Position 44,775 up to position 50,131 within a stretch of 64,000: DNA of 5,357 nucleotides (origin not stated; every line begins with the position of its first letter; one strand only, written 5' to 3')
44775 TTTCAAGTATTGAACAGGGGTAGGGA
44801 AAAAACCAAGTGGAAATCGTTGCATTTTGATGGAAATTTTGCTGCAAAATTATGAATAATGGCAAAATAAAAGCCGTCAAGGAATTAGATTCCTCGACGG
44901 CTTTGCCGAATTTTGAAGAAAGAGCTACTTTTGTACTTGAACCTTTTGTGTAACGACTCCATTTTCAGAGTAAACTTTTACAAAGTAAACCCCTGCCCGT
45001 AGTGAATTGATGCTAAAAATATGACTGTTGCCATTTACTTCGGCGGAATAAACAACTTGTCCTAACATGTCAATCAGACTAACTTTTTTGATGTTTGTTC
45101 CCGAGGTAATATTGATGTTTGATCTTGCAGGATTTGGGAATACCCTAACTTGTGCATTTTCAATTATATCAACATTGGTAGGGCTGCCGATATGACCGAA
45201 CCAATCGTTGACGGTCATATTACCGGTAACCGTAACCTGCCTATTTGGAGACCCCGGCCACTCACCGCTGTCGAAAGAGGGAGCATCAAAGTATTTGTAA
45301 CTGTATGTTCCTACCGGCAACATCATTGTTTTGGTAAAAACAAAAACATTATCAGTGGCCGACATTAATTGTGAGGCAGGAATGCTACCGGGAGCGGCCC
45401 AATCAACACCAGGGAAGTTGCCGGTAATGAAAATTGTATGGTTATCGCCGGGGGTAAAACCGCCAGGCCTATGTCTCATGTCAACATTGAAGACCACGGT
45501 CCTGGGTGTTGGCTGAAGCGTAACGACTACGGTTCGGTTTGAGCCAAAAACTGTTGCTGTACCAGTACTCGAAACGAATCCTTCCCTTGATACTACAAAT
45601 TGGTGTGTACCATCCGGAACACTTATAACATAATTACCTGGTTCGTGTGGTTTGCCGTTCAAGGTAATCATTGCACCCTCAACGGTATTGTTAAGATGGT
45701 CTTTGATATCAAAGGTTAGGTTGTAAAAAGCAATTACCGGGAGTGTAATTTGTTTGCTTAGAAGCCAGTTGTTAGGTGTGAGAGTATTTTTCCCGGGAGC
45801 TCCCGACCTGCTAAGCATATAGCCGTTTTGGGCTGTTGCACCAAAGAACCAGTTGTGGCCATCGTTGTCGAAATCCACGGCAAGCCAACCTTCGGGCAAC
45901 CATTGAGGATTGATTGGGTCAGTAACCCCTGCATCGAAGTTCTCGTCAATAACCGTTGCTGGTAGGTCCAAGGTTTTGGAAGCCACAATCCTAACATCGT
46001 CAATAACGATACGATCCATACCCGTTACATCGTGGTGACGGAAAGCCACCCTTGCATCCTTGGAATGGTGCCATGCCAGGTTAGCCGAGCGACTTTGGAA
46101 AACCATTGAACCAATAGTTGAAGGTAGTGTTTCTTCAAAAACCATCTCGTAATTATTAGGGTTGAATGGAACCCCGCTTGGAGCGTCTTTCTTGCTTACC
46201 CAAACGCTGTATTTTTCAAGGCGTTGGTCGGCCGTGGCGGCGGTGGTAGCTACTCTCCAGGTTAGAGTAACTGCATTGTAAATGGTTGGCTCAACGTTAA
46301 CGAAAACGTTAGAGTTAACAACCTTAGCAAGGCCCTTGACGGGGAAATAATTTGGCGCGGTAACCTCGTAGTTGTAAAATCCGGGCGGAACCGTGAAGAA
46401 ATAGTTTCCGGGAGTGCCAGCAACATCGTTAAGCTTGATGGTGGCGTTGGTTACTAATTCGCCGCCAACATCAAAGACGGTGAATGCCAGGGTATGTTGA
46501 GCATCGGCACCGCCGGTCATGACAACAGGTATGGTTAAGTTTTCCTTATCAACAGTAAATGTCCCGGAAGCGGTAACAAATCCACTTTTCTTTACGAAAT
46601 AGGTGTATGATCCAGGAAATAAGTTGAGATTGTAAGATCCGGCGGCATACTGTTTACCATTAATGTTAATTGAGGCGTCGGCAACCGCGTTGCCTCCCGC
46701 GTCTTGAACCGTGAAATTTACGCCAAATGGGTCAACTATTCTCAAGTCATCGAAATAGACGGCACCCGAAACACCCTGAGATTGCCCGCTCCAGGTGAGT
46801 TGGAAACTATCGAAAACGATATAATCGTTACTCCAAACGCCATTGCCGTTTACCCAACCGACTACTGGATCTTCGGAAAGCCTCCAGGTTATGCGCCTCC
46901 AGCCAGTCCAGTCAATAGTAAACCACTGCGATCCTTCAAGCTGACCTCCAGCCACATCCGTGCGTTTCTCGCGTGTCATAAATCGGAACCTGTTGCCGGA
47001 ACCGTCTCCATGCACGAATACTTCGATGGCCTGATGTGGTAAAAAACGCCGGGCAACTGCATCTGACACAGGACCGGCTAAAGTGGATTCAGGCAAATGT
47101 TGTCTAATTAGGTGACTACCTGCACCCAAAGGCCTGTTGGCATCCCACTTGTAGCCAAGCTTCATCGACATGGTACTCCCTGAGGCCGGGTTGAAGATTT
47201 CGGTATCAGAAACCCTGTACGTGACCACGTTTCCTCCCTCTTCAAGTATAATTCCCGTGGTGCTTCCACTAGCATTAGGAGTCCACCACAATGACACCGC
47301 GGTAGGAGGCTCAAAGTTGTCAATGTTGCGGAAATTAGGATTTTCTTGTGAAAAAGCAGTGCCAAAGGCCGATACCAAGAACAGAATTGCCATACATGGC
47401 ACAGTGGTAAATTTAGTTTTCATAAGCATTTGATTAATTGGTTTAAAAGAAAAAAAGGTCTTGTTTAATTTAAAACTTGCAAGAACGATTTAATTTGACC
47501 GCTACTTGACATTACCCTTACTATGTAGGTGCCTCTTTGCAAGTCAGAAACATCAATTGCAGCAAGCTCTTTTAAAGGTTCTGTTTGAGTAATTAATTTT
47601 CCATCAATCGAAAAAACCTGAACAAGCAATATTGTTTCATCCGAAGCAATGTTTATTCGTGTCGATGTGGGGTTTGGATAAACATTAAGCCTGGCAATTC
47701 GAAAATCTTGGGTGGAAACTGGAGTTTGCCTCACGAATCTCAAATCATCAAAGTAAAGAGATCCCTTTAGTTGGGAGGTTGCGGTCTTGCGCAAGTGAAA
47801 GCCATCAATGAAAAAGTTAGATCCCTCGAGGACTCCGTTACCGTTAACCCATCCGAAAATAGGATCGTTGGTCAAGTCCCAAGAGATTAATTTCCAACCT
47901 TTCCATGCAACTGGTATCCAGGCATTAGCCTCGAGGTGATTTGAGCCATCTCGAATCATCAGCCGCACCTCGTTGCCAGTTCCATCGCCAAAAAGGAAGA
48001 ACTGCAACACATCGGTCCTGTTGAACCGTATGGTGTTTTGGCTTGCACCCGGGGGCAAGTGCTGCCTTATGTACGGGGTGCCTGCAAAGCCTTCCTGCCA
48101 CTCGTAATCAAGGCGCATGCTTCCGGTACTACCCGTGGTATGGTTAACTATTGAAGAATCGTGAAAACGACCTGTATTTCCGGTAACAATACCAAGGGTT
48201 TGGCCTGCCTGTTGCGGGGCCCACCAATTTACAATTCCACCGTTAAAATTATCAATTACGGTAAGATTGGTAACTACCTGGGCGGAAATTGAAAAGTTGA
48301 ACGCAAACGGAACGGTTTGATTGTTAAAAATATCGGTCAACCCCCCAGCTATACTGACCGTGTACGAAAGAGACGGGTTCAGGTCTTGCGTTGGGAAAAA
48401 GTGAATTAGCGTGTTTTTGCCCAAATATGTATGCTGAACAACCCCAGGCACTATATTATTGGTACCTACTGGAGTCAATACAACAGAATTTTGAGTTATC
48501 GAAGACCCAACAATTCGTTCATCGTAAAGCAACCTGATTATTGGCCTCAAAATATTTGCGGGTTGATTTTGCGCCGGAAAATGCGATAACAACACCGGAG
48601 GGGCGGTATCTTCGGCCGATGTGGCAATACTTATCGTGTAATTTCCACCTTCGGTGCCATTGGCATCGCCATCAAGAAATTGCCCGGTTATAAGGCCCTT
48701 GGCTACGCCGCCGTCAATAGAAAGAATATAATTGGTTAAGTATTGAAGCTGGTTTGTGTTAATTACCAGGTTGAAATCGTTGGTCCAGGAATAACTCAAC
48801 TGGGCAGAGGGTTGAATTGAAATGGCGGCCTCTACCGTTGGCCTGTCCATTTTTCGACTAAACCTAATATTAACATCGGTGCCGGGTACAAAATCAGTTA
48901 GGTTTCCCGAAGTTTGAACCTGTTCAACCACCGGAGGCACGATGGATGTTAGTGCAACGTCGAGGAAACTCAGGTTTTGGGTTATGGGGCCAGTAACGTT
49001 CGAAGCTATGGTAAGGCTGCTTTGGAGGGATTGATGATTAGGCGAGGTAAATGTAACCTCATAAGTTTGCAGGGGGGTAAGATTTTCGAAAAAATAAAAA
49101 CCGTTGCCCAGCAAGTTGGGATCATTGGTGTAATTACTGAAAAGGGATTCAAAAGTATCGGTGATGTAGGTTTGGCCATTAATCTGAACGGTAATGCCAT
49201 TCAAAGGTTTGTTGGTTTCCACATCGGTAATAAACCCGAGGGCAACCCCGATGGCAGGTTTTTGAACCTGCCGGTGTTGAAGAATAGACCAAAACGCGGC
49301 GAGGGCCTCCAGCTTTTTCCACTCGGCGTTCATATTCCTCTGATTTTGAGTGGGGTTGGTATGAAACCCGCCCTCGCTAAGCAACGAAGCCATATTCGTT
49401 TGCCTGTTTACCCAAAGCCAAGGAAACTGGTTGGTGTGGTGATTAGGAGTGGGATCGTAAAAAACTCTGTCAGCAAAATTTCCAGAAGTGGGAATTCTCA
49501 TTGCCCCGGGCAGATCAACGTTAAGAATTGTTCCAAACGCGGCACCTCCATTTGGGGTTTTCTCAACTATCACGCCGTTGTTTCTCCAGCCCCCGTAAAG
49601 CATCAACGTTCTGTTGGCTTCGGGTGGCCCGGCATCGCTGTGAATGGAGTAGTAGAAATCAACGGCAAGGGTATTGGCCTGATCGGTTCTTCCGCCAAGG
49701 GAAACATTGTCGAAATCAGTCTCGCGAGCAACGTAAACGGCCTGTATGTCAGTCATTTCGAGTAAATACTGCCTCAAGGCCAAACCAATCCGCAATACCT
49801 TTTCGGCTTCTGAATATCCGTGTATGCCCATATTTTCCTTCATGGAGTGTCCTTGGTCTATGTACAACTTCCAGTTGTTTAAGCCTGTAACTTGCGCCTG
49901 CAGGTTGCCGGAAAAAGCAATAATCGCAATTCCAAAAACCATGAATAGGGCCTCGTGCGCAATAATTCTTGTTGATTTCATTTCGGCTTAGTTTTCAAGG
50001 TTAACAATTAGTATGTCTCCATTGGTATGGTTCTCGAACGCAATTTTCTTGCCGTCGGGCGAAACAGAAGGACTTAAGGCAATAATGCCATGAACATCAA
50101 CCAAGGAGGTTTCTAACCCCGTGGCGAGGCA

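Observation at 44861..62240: SusC/SusD locus joined to MurNAc catabolism and a T9SS-secreted cell-wall amidase: candidate peptidoglycan-foraging PUL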

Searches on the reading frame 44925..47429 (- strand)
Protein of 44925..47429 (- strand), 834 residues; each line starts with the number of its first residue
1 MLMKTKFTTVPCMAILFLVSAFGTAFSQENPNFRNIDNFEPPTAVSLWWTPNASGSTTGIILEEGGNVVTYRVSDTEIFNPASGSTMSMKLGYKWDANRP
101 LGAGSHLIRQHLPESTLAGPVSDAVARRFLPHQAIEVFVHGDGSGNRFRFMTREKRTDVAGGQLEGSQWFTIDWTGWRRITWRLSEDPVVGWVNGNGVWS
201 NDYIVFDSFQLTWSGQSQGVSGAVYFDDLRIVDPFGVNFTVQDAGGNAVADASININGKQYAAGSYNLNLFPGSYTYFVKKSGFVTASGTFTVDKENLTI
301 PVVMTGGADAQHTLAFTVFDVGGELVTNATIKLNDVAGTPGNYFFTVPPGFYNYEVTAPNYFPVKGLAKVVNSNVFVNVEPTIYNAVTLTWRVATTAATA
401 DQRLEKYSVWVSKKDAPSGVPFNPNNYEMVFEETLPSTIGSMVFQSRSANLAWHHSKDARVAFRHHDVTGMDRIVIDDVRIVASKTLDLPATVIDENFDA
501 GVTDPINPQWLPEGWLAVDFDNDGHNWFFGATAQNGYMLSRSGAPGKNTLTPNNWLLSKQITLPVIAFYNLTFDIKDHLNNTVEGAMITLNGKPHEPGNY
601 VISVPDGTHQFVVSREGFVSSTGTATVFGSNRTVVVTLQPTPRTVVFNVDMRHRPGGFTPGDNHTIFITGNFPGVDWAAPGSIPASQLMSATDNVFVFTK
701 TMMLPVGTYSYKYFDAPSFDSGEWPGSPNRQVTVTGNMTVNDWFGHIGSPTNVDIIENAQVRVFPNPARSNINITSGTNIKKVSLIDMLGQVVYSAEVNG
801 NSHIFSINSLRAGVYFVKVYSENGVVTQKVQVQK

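Call 3: search_protein_families(library=pfam, proteins=[window:44925-47429:-], max_evalue=0.01)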
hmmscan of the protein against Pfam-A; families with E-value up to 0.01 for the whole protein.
window:44925-47429:- (834 aa): 6 families
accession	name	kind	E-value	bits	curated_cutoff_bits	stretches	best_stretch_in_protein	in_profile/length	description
PF18962.6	Por_Secre_tail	-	3.9e-14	53.1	27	1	763-832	1-75/75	Secretion system C-terminal sorting domain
PF07675.18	Cleaved_Adhesin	-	4.4e-11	43.5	21.4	1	508-573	10-82/174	Cleaved Adhesin Domain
PF13620.12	CarboxypepD_reg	-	2.7e-09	37.7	32.3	1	240-297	5-74/82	Carboxypeptidase regulatory-like domain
PF08308.17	PEGA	-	7.1e-08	32.7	20.8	1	583-640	10-69/71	PEGA domain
PF25641.1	Head_fiber_dimeric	-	1.8e-05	24.9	30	0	55-85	19-48/61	Head fiber dimeric protein-like domain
PF00686.25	CBM_20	-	0.0062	16.8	23.3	0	663-739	15-92/97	Starch binding domain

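Call 4: search_protein_families(library=ncbifam, proteins=[window:44925-47429:-], max_evalue=0.01)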
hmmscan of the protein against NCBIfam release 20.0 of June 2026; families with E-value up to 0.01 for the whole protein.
window:44925-47429:- (834 aa): 6 families
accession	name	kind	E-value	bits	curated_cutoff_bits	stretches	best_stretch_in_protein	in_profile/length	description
TIGR04183.1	Por_Secre_tail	domain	5e-15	55.2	23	1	763-833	1-72/72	T9SS type A sorting domain-containing protein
NF038128.1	choice_anch_J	domain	3.2e-10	40.4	30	2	494-580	2-87/162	choice-of-anchor J domain-containing protein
NF038113.1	T9SSA_dep_M36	equivalog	4.2e-09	35.1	885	1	755-832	787-868/869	T9SS-dependent M36 family metallopeptidase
NF050177.1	TapA_OM_Porphy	equivalog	6.8e-06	25.1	500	1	755-832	465-543/544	TapA/TapC family T9SS-dependent outer membrane protein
NF052644.1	T9SS_DNase_Rie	equivalog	2.7e-05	23.7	260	1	762-830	183-248/251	T9SS-dependent surface endonuclease, AS87_RS02955 family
NF033708.1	T9SS_Cterm_ChiA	domain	0.0014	18.5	40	1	780-830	1-53/55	T9SS sorting signal type C domain-containing protein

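Call 70: search_solved_structures(query=window:44925-47429:-, max_evalue=1)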
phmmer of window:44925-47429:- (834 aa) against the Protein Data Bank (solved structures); distinct sequences matched with E-value up to 1: 7.
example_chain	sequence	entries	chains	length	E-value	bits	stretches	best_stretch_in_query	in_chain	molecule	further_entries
8glj_D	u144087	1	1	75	0.00015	23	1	762-818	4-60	Por secretion system C-terminal sorting domain-containing protein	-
8glk_D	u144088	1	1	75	0.00088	20.4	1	761-830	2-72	Endonuclease I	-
1ac0_A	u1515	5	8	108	0.00094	20.4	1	659-735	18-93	GLUCOAMYLASE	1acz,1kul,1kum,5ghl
4itc_A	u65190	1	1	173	0.0049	18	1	510-565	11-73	Lys-gingipain W83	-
2kyw_A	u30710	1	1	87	0.071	14.1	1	577-627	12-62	Adhesion exoprotein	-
3km5_A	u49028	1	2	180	0.083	13.9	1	511-569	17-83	Lysine specific cysteine protease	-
9e7m_Ta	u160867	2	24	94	0.67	10.9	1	569-631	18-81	Tail fiber protein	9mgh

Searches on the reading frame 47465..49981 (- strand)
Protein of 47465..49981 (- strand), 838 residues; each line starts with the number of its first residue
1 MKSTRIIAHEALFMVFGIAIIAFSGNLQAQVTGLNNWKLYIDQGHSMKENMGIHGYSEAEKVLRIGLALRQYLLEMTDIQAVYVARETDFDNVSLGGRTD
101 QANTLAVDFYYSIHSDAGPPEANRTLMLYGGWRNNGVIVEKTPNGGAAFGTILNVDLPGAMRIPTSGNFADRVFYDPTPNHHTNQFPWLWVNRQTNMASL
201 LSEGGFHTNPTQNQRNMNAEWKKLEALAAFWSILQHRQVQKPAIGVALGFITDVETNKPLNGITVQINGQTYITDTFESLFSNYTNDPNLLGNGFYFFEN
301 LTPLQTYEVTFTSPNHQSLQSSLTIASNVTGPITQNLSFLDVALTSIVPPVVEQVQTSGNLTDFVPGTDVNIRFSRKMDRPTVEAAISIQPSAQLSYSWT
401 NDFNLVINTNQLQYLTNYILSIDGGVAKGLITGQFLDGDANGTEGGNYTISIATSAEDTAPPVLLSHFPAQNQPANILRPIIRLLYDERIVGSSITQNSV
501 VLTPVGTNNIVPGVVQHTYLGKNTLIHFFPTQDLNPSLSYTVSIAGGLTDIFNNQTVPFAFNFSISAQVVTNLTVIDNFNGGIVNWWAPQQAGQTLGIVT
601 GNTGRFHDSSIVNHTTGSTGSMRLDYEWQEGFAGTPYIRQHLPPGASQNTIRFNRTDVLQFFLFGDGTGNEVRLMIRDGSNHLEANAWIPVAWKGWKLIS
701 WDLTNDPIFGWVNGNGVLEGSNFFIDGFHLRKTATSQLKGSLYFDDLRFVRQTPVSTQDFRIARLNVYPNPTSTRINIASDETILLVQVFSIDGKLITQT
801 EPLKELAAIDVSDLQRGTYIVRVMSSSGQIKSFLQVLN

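Call 3: search_protein_families(library=pfam, proteins=[window:47465-49981:-], max_evalue=0.01)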
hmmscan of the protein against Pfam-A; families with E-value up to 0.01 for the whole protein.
window:47465-49981:- (838 aa): 4 families
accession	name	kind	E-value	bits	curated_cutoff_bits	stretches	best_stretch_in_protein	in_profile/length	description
PF13205.12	Big_5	-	3e-14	54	23.6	2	458-564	1-104/105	Bacterial Ig-like domain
PF01520.23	Amidase_3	-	8.2e-13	49.2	27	1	40-224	2-163/174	N-acetylmuramoyl-L-alanine amidase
PF18962.6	Por_Secre_tail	-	1.6e-11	44.8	27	1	767-830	1-69/75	Secretion system C-terminal sorting domain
PF03425.19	CBM_11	-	0.0011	19.5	27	1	575-699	14-128/182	Carbohydrate binding domain (family 11)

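Call 4: search_protein_families(library=ncbifam, proteins=[window:47465-49981:-], max_evalue=0.01)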
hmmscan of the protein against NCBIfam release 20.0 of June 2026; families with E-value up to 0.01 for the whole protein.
window:47465-49981:- (838 aa): 5 families
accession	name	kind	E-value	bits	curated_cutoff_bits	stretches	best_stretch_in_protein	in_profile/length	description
TIGR04183.1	Por_Secre_tail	domain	5.8e-11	42.2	23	1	767-830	1-65/72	T9SS type A sorting domain-containing protein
NF038113.1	T9SSA_dep_M36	equivalog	2.9e-08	32.3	885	1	754-829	782-861/869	T9SS-dependent M36 family metallopeptidase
NF052644.1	T9SS_DNase_Rie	equivalog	3e-05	23.5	260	1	741-825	159-239/251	T9SS-dependent surface endonuclease, AS87_RS02955 family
NF033708.1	T9SS_Cterm_ChiA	domain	0.0039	17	40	0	787-832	4-50/55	T9SS sorting signal type C domain-containing protein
NF007751.0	PRK10431.1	equivalog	0.0045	15.6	532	0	39-120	194-275/445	N-acetylmuramoyl-L-alanine amidase AmiB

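Call 39: search_solved_structures(query=window:47465-49981:-, max_evalue=0.1, show_alignments=3)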
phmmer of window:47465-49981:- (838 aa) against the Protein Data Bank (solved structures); distinct sequences matched with E-value up to 0.1: 3.
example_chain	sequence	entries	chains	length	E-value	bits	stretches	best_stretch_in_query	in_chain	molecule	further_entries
5emi_A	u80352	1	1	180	0.00095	20.7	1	39-123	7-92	Cell wall hydrolase/autolysin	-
4rn7_A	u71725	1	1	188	0.0015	20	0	35-123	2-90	N-acetylmuramoyl-L-alanine amidase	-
9hyu_u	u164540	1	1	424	0.066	14.6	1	128-224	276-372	Photosystem I protein (PsaV)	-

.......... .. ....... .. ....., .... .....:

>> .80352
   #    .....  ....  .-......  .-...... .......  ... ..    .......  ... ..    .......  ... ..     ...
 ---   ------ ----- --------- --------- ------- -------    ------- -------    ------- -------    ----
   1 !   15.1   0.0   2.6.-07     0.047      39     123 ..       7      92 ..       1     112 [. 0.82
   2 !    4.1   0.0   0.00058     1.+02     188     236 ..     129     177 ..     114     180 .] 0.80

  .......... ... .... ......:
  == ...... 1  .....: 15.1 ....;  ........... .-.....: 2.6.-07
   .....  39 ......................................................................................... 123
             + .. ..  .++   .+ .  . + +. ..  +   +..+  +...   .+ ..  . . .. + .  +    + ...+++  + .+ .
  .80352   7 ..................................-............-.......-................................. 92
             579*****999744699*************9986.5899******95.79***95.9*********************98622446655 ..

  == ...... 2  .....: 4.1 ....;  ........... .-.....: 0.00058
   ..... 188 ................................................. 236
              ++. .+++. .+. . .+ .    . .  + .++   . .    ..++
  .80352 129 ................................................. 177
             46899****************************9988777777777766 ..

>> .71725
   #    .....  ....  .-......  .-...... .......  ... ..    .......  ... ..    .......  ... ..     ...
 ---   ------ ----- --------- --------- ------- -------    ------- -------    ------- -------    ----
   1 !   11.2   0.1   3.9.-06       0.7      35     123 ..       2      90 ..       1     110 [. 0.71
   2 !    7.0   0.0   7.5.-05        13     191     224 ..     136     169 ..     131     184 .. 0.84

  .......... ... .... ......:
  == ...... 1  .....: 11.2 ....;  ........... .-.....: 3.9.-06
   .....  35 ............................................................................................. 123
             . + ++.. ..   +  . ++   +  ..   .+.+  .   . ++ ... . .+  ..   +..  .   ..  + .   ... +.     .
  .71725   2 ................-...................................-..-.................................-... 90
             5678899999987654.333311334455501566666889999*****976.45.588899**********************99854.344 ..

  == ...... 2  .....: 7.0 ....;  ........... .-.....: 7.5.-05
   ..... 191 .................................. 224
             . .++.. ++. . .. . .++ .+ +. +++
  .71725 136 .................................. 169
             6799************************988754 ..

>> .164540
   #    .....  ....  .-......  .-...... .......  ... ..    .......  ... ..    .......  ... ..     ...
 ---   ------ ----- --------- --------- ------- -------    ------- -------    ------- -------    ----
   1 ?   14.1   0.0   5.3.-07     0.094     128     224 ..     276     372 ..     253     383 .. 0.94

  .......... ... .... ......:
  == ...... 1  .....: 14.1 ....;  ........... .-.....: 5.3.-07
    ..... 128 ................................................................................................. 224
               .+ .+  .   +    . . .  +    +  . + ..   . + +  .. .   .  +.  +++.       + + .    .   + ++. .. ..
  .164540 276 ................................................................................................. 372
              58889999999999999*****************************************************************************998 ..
